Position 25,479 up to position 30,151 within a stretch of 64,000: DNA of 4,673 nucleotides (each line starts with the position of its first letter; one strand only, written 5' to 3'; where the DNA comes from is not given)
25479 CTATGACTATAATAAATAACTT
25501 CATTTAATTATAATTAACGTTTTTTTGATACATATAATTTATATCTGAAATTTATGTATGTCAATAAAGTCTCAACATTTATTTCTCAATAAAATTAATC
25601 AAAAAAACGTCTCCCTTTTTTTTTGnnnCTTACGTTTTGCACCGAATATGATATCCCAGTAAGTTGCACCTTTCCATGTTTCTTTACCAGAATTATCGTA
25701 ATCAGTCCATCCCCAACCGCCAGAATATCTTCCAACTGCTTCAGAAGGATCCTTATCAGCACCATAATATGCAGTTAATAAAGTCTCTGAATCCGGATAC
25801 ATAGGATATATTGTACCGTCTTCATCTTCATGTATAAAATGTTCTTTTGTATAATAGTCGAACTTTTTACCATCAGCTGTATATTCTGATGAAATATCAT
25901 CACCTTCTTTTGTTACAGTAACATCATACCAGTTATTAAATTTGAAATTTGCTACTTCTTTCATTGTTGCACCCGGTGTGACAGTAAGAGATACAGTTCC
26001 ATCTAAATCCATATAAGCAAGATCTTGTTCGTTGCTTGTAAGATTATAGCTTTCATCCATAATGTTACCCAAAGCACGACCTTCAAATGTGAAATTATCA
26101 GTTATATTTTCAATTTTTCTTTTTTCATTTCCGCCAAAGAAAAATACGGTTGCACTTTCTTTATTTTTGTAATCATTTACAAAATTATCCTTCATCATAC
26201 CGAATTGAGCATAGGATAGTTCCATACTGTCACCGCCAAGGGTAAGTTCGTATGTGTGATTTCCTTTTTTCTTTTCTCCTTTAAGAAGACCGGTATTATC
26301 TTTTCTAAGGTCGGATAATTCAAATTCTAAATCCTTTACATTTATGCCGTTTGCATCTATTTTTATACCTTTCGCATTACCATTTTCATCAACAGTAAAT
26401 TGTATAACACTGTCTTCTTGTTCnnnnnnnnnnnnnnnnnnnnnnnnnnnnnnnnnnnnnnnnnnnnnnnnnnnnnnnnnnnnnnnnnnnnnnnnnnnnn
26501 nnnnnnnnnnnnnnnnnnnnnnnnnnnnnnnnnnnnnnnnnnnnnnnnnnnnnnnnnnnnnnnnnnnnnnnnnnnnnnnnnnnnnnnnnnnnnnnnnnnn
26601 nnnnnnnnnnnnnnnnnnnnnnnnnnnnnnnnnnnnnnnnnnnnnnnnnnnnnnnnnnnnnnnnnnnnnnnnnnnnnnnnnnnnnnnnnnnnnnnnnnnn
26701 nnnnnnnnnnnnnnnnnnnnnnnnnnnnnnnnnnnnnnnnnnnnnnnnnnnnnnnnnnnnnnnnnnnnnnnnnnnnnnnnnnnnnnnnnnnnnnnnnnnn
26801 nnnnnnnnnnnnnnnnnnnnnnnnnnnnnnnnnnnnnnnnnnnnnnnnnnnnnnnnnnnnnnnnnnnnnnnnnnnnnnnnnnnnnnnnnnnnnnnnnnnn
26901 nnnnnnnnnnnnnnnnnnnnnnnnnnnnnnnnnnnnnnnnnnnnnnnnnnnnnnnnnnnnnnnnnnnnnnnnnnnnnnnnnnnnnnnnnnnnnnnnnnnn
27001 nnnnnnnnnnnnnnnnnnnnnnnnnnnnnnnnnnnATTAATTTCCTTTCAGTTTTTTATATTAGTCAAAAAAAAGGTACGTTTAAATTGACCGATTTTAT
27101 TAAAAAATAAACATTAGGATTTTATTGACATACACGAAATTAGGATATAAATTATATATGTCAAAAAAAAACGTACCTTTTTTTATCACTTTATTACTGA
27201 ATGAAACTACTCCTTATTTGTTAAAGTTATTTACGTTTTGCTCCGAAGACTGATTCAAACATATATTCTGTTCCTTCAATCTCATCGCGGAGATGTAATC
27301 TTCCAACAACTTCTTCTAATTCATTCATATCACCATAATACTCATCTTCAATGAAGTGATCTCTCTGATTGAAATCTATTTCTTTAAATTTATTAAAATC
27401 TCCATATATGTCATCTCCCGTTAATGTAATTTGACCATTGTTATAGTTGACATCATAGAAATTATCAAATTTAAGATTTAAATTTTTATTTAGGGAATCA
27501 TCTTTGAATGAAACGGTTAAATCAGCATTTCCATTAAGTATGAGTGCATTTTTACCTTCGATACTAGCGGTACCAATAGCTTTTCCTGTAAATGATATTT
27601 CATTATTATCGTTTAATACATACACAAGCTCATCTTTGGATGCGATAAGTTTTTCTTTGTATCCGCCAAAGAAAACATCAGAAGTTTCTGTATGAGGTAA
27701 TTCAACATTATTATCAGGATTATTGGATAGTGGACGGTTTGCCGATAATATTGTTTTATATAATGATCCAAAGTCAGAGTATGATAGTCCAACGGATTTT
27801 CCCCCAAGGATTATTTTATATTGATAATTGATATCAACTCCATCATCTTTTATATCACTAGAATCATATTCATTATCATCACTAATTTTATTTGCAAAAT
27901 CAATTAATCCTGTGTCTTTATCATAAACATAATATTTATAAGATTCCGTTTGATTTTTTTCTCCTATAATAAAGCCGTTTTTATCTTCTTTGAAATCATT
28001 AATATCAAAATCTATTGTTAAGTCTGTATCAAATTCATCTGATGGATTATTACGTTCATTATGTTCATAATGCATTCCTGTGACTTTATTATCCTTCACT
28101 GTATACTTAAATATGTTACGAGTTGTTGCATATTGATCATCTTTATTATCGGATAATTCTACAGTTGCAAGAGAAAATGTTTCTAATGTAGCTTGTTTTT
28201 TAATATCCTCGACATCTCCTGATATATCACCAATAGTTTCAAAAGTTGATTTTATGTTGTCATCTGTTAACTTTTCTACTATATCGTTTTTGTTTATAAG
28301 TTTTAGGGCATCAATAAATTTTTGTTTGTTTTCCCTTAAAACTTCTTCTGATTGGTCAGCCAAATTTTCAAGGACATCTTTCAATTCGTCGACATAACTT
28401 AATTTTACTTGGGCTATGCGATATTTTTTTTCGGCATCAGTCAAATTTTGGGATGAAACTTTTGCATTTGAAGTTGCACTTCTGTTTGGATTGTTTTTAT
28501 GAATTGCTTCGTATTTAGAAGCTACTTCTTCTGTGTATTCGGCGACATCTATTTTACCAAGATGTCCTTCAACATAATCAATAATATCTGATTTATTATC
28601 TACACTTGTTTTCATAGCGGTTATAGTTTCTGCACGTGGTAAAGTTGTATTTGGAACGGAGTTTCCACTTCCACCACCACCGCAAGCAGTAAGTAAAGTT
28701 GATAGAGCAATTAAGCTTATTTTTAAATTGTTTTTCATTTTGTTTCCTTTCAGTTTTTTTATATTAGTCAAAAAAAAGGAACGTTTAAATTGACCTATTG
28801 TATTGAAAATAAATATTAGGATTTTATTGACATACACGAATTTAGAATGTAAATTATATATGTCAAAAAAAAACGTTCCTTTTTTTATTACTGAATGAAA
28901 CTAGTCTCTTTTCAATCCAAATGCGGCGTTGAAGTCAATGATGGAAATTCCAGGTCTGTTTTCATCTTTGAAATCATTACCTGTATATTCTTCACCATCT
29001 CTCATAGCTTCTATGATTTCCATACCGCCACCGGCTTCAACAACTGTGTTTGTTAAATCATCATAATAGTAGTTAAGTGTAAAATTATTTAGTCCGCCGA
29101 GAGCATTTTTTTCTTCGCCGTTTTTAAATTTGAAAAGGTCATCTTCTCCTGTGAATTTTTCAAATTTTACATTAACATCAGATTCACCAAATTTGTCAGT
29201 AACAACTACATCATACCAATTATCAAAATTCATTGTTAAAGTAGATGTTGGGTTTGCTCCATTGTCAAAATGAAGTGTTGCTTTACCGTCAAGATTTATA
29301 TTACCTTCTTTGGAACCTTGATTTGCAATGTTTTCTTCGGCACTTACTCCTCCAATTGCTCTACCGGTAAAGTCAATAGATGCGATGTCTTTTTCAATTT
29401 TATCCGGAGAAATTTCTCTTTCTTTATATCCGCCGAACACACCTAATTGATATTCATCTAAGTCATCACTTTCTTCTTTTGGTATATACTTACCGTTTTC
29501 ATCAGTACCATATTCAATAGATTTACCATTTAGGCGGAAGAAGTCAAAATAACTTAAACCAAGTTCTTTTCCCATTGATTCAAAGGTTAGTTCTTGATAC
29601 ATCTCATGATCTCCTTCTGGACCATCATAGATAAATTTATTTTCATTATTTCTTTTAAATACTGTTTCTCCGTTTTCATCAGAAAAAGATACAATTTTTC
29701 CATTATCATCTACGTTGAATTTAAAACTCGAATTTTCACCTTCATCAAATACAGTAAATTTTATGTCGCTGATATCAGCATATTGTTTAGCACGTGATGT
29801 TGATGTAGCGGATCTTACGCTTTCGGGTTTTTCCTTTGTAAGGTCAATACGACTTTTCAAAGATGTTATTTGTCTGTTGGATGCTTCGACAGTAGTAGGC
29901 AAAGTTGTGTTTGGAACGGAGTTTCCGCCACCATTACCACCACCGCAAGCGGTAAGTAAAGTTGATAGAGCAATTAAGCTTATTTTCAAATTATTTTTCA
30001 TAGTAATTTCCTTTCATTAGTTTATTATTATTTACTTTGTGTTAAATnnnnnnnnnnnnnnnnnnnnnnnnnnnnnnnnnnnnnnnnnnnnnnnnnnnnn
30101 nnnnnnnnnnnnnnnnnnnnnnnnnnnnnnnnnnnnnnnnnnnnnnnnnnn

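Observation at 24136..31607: A Slam-like outer-membrane translocon sits next to a tandem array of four TbpB-like surface-lipoprotein paralogs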

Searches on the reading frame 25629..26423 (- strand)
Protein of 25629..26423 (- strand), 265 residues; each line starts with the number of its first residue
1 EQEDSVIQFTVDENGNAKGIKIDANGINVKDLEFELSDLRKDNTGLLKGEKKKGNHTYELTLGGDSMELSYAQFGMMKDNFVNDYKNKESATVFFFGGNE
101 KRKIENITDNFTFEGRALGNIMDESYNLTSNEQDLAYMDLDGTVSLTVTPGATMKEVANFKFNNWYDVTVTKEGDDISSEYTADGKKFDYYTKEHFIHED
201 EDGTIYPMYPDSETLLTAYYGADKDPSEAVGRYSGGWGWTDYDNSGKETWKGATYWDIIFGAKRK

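Call 32: search_solved_structures(query=A3, max_evalue=10, show_alignments=4)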
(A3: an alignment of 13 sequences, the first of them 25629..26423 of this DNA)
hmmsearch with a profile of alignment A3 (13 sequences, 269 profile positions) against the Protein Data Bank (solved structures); distinct sequences matched with E-value up to 10: 0.

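Call 45: search_protein_representatives(alignment_id=A3)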
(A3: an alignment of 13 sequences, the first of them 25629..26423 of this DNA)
Query: 13 sequences, 269 profile positions. Proteins with E-value up to 0.001 (for the whole library): 544; up to 1e-10: 354; up to 1e-30: 23. The best 150 are listed.
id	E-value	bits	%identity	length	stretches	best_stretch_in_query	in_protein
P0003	7.7e-70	252.0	-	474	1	1-268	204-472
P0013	3.9e-65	236.6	-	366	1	2-269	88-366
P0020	2.0e-59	217.9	-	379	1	1-269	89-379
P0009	4.9e-59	216.6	-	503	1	5-269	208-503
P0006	9.1e-59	215.7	-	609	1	2-268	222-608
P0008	3.5e-57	210.5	-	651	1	6-268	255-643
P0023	4.4e-57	210.2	-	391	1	3-269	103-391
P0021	1.3e-47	179.2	-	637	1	41-268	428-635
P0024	5.7e-46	173.8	-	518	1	1-269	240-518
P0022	6.8e-46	173.5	-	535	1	6-268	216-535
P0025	2.3e-39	152.2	-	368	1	6-269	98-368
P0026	1.5e-35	139.7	-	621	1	3-269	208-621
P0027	4.4e-34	134.8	-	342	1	4-268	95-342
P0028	7.0e-34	134.1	-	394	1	5-269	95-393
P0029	2.1e-33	132.6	-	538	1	6-266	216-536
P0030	4.1e-33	131.6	-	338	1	4-268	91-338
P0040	4.6e-30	121.6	-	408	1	4-268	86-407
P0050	6.3e-29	117.9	-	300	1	11-268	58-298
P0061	2.6e-27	112.6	-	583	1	2-269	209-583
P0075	2.6e-26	109.3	-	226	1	51-267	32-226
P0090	1.9e-25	106.5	-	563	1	38-267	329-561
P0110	2.3e-24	102.9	-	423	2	6-201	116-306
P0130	3.4e-23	99.1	-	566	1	57-268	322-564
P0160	5.0e-22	95.3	-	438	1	7-267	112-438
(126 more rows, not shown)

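Call 87: list_cluster_members(proteins=[P0025, P0030, P0040, P0050, P0061, P0075, P0090, P0110, P0130, P0160])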
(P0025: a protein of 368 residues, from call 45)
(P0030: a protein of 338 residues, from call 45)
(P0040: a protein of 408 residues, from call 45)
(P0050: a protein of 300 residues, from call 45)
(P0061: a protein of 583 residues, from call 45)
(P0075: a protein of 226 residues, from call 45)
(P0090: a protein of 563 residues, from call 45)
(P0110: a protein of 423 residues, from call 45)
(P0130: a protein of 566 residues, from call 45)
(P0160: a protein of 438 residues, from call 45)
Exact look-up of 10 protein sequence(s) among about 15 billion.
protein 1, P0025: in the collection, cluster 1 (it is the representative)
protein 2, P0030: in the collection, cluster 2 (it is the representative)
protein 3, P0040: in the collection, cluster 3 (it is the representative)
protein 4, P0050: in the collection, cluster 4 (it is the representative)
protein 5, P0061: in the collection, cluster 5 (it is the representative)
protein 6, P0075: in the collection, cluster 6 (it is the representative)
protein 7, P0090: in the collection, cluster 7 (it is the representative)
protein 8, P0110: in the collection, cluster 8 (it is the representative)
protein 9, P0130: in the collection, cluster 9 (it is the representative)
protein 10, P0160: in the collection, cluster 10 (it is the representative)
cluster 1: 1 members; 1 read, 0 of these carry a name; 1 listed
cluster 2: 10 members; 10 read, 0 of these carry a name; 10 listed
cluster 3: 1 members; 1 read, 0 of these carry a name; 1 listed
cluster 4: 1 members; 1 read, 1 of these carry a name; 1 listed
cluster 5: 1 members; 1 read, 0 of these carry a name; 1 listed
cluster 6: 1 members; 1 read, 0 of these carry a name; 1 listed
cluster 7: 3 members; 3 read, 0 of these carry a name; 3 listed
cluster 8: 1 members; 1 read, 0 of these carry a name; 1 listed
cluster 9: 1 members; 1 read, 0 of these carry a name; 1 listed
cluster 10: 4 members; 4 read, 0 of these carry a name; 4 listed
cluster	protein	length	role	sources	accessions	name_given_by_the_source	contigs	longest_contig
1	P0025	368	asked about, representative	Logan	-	-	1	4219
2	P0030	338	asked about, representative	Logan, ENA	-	-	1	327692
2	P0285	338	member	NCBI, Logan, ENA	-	-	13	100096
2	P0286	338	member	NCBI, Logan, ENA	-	-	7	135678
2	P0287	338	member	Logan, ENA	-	-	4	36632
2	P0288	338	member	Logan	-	-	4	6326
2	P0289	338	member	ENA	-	-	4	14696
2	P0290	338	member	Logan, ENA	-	-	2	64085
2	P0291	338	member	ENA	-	-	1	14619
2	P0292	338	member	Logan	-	-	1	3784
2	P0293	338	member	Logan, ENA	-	-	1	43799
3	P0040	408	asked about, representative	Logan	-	-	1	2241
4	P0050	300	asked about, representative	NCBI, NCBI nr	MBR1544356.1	MAG: hypothetical protein IJ638_00220 [Alphaproteobacteria bacterium] | hypothetical protein [Alphaproteobacteria bacterium]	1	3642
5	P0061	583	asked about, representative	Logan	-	-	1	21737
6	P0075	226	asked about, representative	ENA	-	-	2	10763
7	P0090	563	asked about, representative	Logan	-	-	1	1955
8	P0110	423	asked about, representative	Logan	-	-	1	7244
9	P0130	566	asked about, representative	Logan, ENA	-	-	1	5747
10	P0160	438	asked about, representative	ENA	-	-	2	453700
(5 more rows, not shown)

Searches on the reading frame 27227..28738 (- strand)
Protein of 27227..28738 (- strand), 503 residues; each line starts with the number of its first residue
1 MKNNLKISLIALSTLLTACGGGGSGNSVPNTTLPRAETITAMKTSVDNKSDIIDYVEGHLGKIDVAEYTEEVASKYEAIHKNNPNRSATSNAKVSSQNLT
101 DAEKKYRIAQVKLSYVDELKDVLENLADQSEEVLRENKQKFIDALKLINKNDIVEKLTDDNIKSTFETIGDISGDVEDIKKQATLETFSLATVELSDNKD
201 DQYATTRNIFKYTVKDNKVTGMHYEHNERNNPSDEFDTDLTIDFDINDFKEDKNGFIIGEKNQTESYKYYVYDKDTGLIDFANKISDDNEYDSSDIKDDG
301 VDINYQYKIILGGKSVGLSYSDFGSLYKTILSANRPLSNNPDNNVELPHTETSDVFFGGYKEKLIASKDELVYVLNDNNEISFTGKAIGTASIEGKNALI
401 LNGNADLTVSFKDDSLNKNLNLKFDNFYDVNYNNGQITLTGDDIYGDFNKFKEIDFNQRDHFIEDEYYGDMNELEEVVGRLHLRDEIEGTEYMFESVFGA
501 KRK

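Call 3: search_protein_families(library=pfam, proteins=[window:27227-28738:-], max_evalue=1)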
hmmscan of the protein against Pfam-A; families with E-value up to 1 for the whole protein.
window:27227-28738:- (503 aa): 3 families
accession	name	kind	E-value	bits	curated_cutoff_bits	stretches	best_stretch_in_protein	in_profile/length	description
PF08555.15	FAM32A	-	0.0022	19.2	22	1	60-113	33-88/91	FAM32A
PF08609.16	Fes1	-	0.043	15.3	22.3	0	84-146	15-77/89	Nucleotide exchange factor Fes1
PF05802.16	SctB2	-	0.38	11.6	26.5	0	150-187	109-146/162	SPI-2 type 3 secretion system translocon protein SctB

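Call 4: search_protein_families(library=ncbifam, proteins=[window:27227-28738:-], max_evalue=1)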
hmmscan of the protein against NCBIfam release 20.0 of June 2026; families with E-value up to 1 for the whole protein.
window:27227-28738:- (503 aa): 2 families
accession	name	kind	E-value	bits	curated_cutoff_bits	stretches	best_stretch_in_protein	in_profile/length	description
NF058595.1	invert_tail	domain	0.22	11.9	37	1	9-40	62-94/113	lipo-invert putative C-terminal anchoring domain-containing protein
NF047847.2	SS_mature_LptM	equivalog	0.26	11.4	27.7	1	1-20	1-21/31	LPS translocon maturation chaperone LptM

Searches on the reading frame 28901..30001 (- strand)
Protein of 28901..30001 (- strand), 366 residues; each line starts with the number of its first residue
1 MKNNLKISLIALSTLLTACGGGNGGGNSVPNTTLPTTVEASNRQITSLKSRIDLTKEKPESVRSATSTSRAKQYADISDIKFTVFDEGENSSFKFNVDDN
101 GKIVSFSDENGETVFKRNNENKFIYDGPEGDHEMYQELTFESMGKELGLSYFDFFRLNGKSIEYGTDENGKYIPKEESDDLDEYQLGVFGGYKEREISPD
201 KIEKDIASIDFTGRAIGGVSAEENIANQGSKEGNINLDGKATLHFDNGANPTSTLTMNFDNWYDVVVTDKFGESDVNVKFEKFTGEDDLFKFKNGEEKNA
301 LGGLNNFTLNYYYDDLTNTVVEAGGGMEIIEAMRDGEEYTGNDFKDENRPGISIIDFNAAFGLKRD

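Call 3: search_protein_families(library=pfam, proteins=[window:28901-30001:-], max_evalue=1)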
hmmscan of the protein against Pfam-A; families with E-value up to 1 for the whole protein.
window:28901-30001:- (366 aa): 0 families

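Call 4: search_protein_families(library=ncbifam, proteins=[window:28901-30001:-], max_evalue=1)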
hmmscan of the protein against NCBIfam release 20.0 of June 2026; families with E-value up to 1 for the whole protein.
window:28901-30001:- (366 aa): 1 family
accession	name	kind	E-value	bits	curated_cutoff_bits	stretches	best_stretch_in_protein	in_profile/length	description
NF047847.2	SS_mature_LptM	equivalog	0.19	11.9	27.7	1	1-20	1-21/31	LPS translocon maturation chaperone LptM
